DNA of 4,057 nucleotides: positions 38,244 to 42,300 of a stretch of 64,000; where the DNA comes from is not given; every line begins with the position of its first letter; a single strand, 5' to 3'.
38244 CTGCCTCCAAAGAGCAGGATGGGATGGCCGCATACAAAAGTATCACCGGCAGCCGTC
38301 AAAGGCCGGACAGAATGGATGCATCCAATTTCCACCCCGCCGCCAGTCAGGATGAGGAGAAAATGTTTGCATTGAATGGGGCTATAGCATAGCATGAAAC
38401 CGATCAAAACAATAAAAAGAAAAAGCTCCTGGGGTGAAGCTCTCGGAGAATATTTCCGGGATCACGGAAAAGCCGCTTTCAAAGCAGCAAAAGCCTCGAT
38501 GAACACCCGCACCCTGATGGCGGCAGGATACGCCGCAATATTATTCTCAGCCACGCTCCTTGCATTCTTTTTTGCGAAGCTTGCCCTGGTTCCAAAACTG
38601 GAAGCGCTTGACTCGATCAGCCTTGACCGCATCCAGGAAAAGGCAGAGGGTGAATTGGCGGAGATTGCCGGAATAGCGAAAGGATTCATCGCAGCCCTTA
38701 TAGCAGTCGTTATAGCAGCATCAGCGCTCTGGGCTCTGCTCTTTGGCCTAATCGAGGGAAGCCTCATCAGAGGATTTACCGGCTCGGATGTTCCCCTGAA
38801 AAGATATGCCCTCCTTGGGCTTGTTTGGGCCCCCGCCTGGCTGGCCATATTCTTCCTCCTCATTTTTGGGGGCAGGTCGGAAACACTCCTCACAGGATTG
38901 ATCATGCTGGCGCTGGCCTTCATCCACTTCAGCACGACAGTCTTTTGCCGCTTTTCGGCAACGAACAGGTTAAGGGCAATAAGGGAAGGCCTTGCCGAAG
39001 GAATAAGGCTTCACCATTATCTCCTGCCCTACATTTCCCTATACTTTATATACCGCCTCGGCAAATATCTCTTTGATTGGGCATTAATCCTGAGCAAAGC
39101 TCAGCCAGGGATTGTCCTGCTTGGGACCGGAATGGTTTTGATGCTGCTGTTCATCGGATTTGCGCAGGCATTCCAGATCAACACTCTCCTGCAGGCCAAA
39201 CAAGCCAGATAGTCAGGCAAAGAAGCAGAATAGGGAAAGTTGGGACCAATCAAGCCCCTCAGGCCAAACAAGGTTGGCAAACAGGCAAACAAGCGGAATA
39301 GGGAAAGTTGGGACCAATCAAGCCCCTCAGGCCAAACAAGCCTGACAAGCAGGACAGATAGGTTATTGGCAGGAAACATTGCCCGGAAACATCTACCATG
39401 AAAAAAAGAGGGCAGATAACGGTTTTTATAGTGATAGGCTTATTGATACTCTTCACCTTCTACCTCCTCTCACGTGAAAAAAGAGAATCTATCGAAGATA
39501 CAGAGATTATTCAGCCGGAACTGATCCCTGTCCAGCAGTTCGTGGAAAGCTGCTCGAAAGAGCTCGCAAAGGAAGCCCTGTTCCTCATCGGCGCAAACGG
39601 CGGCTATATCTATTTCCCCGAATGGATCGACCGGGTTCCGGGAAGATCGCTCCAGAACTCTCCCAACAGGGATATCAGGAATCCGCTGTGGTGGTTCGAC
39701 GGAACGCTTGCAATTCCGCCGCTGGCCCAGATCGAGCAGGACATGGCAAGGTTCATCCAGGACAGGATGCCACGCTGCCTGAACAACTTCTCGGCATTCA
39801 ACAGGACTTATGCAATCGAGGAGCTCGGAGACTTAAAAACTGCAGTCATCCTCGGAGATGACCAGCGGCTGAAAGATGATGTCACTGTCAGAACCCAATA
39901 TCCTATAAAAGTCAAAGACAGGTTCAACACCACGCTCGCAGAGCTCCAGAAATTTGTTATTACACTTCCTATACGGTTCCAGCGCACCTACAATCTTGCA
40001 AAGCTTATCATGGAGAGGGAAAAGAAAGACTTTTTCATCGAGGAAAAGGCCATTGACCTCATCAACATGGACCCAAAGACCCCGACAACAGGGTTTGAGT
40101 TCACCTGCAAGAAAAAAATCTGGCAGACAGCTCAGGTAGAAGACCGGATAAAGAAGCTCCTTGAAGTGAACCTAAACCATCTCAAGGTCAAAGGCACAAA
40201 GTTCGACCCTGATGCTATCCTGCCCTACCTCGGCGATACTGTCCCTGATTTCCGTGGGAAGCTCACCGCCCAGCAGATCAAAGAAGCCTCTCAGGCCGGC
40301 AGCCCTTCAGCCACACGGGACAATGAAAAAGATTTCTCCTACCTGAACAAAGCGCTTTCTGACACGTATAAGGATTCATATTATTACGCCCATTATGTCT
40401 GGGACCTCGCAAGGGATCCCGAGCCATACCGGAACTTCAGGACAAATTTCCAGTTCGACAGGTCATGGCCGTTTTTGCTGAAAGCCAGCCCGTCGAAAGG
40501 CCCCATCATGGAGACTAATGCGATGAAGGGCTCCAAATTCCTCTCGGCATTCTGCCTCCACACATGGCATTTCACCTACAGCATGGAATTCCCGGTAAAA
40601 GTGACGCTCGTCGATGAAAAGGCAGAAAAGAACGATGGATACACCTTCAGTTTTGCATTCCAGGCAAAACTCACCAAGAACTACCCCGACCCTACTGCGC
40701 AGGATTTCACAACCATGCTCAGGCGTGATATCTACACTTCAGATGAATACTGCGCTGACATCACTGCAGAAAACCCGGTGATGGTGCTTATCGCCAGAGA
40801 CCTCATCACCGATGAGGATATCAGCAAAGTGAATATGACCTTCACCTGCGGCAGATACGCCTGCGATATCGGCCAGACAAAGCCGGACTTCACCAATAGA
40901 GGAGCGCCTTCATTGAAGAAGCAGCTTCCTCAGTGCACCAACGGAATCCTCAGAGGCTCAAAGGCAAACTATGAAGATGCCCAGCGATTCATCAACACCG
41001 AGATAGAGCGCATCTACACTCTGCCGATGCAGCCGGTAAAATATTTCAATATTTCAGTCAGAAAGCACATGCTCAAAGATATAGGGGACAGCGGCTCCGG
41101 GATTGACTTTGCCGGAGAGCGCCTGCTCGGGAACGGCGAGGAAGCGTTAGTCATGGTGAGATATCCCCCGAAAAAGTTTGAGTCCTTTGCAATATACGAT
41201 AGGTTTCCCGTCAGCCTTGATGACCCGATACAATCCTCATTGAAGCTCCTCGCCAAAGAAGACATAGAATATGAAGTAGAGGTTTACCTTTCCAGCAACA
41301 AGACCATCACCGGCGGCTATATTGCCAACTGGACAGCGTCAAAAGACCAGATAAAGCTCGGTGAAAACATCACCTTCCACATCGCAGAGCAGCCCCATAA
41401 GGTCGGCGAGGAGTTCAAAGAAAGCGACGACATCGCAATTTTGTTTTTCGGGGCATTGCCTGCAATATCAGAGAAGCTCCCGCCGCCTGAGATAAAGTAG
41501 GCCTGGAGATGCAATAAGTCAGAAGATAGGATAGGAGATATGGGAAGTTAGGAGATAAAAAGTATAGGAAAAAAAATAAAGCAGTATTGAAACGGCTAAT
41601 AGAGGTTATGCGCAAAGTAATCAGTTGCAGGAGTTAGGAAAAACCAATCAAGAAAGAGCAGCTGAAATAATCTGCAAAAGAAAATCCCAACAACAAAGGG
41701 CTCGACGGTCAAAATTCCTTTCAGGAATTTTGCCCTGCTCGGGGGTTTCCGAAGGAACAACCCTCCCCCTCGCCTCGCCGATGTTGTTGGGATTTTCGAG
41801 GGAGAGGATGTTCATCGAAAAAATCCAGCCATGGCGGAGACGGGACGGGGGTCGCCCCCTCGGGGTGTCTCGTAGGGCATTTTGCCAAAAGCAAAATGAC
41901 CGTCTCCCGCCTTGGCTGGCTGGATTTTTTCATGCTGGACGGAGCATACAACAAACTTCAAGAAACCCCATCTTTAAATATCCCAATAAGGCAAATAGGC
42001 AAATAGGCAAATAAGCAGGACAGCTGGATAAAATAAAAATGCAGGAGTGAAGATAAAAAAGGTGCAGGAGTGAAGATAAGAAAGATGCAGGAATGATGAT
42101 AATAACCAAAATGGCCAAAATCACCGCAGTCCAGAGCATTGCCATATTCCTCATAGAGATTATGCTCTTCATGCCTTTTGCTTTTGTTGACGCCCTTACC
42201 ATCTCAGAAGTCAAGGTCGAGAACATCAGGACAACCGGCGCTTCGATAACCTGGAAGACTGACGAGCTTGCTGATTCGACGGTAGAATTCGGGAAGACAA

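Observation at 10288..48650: Three paralogous surface modules (plus one partial): prepilin-like large protein + giant Ig-rich protein, with a polytopic membrane protein in most sets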

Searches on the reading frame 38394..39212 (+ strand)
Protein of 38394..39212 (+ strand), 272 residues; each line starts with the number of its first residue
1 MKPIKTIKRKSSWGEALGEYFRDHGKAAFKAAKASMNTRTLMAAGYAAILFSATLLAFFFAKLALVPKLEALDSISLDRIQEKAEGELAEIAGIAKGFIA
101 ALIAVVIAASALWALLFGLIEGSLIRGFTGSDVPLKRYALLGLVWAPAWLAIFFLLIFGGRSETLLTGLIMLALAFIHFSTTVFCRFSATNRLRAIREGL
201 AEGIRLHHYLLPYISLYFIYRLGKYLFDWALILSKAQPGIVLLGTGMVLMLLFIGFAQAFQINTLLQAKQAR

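Call 5: search_protein_families(library=pfam, proteins=[window:38394-39212:+], max_evalue=0.01)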
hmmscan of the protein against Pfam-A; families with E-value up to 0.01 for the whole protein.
window:38394-39212:+ (272 aa): 0 families

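Call 20: search_protein_families(library=ncbifam, proteins=[window:38394-39212:+], max_evalue=0.1)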
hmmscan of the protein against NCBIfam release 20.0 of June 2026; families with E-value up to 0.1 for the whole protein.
window:38394-39212:+ (272 aa): 0 families

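Call 69: search_solved_structures(query=A6, max_evalue=10)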
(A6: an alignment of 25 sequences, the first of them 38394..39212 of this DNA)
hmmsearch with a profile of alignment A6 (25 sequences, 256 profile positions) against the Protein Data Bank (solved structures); distinct sequences matched with E-value up to 10: 1.
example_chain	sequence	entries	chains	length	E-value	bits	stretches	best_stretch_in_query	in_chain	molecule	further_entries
6b87_A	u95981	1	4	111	0.0024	20.6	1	32-103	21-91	TMHC2_E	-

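Call 70: search_protein_families(library=pfam, alignment_id=A6, max_evalue=0.01)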
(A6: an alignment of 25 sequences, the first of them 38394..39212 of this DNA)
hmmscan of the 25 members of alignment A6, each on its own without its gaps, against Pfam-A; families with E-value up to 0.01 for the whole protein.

A. member 1, window:38394-39212:+ (272 aa): 0 families

B. families by the number of members that match (of 25 scanned): 0 families

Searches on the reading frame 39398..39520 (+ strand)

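Call 80: search_protein_families(library=pfam, proteins=[window:39398-39520:+], max_evalue=10)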
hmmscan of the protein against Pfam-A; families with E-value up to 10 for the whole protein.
seq(41 aa): 3 families
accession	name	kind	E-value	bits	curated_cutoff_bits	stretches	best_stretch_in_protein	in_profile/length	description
PF17423.7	SwrA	-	0.11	12.8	25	1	11-35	32-56/116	Swarming motility protein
PF06024.17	Orf78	-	0.13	13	29.4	1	7-34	69-96/101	Orf78 (ac78)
PF14147.11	Spore_YhaL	-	0.14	12.3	27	1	9-41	5-37/52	Sporulation protein YhaL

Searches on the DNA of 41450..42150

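Call 94: search_rna_families(source=window, start=41450, end=42150, threshold=evalue, max_evalue=1)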
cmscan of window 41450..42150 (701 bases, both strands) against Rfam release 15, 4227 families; matches with E-value up to 1: 1.
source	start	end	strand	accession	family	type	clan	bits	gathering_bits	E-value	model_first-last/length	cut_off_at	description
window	42091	42129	+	RF00571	SNORD65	Gene; snRNA; snoRNA; CD-box;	CL00057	18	41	0.35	1-73/73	no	Small nucleolar RNA SNORD65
